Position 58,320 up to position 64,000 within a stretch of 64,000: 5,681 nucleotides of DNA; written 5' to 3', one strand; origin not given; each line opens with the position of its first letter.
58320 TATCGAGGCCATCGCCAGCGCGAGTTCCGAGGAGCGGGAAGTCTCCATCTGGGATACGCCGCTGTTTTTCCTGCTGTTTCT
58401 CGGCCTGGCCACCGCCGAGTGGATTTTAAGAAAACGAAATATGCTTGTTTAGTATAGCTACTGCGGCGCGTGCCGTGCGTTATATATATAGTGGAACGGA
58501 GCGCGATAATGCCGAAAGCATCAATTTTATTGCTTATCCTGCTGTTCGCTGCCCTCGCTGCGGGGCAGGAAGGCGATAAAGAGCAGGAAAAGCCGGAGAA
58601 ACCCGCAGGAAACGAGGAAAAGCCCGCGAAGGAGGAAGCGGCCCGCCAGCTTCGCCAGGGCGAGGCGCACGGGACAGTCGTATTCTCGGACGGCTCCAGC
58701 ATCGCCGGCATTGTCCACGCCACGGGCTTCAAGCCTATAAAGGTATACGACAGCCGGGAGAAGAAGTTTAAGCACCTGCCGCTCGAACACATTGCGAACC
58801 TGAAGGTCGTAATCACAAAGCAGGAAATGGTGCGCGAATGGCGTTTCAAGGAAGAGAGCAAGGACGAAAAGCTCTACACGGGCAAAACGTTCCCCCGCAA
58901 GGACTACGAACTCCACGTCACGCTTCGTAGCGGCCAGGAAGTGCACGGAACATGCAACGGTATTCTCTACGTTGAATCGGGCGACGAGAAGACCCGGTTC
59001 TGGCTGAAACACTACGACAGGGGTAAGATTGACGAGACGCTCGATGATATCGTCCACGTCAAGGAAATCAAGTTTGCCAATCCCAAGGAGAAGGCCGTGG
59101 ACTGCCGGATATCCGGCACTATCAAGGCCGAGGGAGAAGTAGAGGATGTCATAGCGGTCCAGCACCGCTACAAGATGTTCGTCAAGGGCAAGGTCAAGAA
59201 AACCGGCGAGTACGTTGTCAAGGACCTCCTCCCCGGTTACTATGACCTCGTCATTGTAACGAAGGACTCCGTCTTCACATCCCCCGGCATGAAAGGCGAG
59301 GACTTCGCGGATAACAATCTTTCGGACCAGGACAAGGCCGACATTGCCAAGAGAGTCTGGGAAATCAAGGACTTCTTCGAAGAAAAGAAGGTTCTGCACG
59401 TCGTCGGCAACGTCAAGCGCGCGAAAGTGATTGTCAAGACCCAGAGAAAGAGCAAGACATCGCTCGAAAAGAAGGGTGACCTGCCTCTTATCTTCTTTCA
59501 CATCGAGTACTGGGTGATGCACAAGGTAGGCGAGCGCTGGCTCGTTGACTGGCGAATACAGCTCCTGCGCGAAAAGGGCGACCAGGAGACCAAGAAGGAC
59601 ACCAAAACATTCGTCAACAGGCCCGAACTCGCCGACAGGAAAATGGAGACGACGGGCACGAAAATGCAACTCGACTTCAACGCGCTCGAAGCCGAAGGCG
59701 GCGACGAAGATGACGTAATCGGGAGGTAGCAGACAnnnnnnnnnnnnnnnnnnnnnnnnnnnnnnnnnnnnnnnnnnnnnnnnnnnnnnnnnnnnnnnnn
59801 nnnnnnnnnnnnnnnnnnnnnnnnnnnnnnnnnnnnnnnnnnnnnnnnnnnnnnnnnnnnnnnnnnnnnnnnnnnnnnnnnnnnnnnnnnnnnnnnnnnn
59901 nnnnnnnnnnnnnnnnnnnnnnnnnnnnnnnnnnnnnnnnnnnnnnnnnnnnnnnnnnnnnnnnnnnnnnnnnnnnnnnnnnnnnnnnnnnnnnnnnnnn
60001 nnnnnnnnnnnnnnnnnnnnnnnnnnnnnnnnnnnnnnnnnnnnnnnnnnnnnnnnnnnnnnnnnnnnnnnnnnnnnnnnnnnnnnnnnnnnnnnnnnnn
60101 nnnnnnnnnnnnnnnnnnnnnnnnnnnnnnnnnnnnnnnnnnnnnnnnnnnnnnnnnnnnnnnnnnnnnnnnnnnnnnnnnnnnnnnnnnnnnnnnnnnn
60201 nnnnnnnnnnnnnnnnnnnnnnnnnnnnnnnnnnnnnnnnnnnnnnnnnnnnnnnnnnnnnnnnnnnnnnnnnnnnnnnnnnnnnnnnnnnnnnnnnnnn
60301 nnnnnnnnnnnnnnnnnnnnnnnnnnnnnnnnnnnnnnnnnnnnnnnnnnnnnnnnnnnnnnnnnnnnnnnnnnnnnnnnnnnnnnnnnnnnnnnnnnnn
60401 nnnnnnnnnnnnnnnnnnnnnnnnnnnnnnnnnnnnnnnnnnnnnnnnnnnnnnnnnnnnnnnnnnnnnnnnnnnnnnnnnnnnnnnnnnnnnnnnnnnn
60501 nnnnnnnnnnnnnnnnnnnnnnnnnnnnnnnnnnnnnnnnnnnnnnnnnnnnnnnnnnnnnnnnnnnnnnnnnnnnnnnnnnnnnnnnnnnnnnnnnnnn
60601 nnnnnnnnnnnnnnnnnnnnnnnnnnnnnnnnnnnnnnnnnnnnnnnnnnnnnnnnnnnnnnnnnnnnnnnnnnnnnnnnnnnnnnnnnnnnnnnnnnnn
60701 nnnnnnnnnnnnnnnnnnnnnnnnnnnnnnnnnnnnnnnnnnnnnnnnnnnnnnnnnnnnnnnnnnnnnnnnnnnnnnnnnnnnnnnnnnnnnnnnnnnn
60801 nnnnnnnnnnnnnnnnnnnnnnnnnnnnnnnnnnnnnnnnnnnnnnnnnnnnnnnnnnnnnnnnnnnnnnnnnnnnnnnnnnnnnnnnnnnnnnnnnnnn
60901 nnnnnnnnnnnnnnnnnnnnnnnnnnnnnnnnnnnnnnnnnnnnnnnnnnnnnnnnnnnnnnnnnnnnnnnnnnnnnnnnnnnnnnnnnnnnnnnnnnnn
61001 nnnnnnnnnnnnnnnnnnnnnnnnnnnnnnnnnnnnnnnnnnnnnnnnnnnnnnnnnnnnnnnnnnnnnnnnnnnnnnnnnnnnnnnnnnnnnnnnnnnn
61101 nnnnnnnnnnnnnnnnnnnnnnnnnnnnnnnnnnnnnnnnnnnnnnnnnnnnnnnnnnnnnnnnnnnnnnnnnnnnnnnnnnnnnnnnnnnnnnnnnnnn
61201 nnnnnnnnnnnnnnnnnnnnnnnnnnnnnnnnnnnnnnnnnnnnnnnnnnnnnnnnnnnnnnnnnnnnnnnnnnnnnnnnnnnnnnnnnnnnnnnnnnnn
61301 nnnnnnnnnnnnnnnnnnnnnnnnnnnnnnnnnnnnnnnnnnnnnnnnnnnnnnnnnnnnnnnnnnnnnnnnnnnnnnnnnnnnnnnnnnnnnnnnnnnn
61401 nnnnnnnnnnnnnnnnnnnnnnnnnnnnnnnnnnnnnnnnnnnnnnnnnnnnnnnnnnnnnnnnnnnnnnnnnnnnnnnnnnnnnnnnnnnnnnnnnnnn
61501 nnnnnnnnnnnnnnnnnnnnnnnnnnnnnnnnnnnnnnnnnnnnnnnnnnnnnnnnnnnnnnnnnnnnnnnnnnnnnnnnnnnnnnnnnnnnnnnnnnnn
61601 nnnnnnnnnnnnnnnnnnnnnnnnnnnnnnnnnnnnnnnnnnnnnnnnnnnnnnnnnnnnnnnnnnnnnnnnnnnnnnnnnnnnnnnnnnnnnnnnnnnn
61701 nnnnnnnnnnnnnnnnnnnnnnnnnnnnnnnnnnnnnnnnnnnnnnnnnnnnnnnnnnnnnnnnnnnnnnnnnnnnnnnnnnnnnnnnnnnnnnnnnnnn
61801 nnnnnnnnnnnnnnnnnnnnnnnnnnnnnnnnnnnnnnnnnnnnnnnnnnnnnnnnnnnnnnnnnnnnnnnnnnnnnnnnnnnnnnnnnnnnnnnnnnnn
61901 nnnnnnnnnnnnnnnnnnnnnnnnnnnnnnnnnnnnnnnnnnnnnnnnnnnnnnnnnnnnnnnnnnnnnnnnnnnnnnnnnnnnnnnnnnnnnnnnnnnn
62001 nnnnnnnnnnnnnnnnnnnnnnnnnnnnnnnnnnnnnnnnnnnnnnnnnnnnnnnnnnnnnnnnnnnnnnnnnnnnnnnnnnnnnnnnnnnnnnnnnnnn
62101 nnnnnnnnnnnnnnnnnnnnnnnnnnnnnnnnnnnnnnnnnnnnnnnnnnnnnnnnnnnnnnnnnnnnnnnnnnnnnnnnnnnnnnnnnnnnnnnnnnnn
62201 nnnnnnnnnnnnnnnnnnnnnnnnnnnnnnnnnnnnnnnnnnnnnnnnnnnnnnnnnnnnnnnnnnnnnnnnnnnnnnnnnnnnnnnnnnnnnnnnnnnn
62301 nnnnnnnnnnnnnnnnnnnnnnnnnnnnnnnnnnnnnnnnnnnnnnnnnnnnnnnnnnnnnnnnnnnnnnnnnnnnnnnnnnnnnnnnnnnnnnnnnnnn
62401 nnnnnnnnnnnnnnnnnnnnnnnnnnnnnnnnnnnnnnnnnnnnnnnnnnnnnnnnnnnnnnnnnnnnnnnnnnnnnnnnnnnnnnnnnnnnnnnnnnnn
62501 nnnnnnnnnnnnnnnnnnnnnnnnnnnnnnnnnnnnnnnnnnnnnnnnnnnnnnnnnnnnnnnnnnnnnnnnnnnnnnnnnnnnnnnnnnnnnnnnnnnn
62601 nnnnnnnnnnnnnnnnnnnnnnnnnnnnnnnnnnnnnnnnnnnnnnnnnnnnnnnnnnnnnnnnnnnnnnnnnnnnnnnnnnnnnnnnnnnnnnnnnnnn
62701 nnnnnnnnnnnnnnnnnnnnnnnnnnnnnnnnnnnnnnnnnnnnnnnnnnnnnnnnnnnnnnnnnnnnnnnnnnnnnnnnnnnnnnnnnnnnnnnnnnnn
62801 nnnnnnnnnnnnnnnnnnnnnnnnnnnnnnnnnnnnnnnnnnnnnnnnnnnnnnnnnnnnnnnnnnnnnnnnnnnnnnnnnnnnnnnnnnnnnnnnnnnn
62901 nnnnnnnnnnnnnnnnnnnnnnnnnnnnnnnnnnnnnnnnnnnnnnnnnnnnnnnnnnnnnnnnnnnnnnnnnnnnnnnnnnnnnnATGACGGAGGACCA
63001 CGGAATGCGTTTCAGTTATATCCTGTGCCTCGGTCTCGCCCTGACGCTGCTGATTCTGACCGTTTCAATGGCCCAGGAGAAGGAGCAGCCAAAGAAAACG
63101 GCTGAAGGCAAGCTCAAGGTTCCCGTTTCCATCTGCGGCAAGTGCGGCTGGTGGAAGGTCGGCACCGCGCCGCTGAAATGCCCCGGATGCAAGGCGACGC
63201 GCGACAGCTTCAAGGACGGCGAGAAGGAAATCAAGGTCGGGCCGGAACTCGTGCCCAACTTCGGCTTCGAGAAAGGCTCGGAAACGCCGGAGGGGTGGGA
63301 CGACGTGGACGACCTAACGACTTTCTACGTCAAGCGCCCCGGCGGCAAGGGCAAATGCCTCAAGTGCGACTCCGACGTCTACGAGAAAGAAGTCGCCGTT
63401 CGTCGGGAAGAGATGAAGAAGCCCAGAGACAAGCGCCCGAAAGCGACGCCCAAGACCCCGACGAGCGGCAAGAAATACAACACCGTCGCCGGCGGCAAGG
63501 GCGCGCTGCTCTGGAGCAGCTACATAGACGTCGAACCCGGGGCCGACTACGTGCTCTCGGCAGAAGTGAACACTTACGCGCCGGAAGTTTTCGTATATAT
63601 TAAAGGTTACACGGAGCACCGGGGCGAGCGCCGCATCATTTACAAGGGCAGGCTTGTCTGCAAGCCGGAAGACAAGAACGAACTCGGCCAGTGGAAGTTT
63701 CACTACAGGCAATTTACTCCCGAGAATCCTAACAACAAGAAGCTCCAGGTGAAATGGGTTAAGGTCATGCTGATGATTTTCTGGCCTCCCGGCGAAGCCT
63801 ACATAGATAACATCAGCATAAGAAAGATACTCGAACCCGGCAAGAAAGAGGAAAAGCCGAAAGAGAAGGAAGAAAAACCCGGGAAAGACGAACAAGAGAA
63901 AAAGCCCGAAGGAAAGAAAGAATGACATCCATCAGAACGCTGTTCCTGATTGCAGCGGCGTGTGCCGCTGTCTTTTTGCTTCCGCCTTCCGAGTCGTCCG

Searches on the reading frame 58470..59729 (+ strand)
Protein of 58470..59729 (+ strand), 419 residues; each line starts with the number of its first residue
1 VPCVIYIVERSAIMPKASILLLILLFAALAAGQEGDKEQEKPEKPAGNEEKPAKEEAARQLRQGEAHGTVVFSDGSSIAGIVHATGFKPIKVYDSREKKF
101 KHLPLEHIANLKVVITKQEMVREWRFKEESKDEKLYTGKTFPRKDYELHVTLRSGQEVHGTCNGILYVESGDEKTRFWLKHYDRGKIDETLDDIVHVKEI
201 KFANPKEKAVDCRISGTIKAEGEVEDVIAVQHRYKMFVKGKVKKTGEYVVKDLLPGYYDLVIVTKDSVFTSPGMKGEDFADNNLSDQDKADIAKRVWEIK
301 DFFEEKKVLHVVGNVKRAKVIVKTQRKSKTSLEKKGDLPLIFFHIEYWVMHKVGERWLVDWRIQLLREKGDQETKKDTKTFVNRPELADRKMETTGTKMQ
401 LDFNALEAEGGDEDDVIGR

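Call 5: search_protein_families(library=pfam, proteins=[window:58470-59729:+], max_evalue=0.01)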
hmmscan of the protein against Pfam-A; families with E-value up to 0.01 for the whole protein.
window:58470-59729:+ (419 aa): 0 families

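Call 34: search_protein_families(library=ncbifam, proteins=[window:58470-59729:+], max_evalue=0.001)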
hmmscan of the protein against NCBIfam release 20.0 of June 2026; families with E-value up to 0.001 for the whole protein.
window:58470-59729:+ (419 aa): 0 families

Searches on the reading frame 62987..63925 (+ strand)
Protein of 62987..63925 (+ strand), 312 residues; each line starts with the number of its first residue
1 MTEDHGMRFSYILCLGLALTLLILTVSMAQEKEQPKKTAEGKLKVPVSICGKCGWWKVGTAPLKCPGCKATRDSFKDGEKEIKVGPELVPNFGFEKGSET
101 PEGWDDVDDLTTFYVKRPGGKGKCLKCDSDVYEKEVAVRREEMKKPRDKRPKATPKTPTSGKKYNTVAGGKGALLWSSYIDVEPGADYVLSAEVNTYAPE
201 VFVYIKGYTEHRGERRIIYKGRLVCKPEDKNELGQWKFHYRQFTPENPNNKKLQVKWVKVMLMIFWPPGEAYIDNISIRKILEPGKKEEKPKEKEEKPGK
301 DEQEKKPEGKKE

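Call 5: search_protein_families(library=pfam, proteins=[window:62987-63925:+], max_evalue=0.01)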
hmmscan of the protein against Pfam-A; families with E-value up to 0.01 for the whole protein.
window:62987-63925:+ (312 aa): 1 family
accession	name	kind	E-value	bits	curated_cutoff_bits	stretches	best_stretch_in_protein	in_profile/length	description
PF21349.2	RUBY_RBDX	-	0.00031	20.6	26.5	1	50-76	3-30/30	Rubrerythrin, rubredoxin-like domain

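Call 34: search_protein_families(library=ncbifam, proteins=[window:62987-63925:+], max_evalue=0.001)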
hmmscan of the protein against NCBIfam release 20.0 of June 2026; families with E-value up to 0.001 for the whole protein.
window:62987-63925:+ (312 aa): 0 families
